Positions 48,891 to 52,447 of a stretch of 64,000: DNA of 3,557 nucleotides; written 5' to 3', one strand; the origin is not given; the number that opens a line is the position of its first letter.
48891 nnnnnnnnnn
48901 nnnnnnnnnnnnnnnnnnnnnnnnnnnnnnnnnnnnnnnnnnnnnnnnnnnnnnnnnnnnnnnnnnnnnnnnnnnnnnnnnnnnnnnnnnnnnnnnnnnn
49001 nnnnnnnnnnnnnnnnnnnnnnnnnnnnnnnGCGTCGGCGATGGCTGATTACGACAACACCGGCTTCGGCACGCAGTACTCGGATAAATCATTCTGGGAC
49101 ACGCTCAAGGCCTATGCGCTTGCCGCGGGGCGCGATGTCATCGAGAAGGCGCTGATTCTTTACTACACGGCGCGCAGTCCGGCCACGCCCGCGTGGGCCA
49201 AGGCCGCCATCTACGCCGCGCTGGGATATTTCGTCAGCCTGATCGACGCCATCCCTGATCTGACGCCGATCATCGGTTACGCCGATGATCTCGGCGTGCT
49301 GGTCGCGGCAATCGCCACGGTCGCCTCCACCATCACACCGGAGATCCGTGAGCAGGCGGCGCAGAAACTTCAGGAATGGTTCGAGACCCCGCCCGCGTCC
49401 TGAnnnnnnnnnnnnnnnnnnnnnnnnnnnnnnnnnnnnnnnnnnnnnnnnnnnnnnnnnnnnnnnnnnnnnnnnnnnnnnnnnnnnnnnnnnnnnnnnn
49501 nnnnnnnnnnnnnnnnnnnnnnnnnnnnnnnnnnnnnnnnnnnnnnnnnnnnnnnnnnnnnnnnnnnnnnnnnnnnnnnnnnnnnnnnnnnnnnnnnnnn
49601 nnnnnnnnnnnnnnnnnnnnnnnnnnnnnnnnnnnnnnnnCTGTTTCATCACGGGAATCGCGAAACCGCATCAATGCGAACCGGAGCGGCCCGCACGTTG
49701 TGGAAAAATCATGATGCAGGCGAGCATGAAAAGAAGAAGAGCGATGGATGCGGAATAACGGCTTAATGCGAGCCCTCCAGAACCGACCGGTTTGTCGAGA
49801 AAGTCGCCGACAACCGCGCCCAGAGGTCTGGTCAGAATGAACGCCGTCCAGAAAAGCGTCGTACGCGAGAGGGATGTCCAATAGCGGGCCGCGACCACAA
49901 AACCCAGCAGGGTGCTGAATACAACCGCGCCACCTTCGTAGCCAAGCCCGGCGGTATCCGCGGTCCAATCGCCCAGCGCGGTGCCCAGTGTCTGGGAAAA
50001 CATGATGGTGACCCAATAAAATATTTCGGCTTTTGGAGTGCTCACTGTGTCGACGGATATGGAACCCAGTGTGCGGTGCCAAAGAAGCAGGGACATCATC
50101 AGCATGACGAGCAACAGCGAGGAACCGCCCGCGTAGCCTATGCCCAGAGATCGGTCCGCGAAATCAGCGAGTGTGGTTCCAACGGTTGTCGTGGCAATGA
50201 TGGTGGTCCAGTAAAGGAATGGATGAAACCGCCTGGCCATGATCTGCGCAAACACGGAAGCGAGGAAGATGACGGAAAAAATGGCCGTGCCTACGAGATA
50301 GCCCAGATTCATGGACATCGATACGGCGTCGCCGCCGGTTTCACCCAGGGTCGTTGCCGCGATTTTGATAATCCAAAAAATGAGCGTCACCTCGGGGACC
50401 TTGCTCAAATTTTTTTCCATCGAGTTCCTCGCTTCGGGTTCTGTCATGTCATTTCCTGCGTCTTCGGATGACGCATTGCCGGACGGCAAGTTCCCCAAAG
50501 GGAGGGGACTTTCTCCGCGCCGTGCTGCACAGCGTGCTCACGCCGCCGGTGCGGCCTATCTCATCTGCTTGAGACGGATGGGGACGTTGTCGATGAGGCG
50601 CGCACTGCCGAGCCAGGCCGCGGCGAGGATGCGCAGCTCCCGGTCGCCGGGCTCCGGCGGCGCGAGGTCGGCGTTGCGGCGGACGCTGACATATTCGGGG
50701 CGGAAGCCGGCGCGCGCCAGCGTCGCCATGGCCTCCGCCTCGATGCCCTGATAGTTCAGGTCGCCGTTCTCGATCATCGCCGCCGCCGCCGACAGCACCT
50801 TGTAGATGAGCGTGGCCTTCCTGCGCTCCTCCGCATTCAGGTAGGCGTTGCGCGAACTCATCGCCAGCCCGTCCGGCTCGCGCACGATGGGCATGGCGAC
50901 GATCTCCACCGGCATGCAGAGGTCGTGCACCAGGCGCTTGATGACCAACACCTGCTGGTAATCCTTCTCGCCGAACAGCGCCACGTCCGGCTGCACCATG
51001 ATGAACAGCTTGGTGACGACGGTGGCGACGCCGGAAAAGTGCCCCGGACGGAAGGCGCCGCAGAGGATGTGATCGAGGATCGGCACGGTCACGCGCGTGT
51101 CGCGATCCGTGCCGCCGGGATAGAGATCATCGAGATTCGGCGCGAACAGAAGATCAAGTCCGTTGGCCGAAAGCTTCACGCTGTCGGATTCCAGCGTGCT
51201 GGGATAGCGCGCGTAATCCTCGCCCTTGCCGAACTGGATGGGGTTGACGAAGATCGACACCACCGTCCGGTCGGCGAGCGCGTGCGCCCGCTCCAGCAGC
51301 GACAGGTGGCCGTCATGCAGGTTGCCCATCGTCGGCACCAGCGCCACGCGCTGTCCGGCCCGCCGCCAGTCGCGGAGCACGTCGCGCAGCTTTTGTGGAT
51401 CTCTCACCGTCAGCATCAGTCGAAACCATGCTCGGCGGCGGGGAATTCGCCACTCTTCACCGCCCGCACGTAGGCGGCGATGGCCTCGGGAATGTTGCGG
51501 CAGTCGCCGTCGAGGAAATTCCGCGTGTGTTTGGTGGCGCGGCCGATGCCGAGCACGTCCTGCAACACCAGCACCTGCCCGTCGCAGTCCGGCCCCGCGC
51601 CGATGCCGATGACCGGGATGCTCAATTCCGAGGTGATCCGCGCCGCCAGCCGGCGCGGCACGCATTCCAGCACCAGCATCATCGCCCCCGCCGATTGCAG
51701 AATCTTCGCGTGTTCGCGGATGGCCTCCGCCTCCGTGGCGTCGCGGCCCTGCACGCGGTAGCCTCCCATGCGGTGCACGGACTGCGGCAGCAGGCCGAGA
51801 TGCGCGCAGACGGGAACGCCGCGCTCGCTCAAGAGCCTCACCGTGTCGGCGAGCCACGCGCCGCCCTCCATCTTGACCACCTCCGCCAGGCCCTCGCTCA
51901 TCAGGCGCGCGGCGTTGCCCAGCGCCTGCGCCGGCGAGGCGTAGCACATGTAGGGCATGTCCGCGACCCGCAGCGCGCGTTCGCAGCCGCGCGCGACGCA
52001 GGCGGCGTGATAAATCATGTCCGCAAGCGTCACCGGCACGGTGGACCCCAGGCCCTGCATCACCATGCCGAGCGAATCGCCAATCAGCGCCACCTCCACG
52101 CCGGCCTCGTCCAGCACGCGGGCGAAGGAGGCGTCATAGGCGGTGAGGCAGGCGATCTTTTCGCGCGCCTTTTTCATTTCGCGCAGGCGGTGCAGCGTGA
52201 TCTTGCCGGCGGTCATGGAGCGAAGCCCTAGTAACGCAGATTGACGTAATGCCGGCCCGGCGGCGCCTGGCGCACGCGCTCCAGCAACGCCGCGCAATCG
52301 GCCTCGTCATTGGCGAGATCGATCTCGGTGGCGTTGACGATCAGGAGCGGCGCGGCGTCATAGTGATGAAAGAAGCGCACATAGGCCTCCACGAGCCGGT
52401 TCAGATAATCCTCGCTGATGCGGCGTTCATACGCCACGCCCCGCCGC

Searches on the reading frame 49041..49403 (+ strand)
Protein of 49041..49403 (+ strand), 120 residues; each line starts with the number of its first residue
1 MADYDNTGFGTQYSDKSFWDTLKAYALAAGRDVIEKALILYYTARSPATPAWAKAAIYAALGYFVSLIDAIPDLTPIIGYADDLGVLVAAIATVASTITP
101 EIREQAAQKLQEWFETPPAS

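Call 73: search_protein_families(library=pfam, proteins=[window:49041-49403:+], max_evalue=0.00001)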
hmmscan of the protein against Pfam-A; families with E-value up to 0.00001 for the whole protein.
window:49041-49403:+ (120 aa): 1 family
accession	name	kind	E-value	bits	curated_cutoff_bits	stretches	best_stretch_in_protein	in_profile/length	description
PF06803.17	DUF1232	-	2.1e-12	47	23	1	53-88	1-36/37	Protein of unknown function (DUF1232)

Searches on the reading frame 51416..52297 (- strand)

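Call 73: search_protein_families(library=pfam, proteins=[window:51416-52297:-], max_evalue=0.00001)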
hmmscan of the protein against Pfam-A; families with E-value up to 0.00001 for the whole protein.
window:51416-52297:- (293 aa): 1 family
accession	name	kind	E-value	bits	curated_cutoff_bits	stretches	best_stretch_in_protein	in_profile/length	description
PF02548.21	Pantoate_transf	-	3e-105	351.7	28.7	1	32-287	1-258/259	Ketopantoate hydroxymethyltransferase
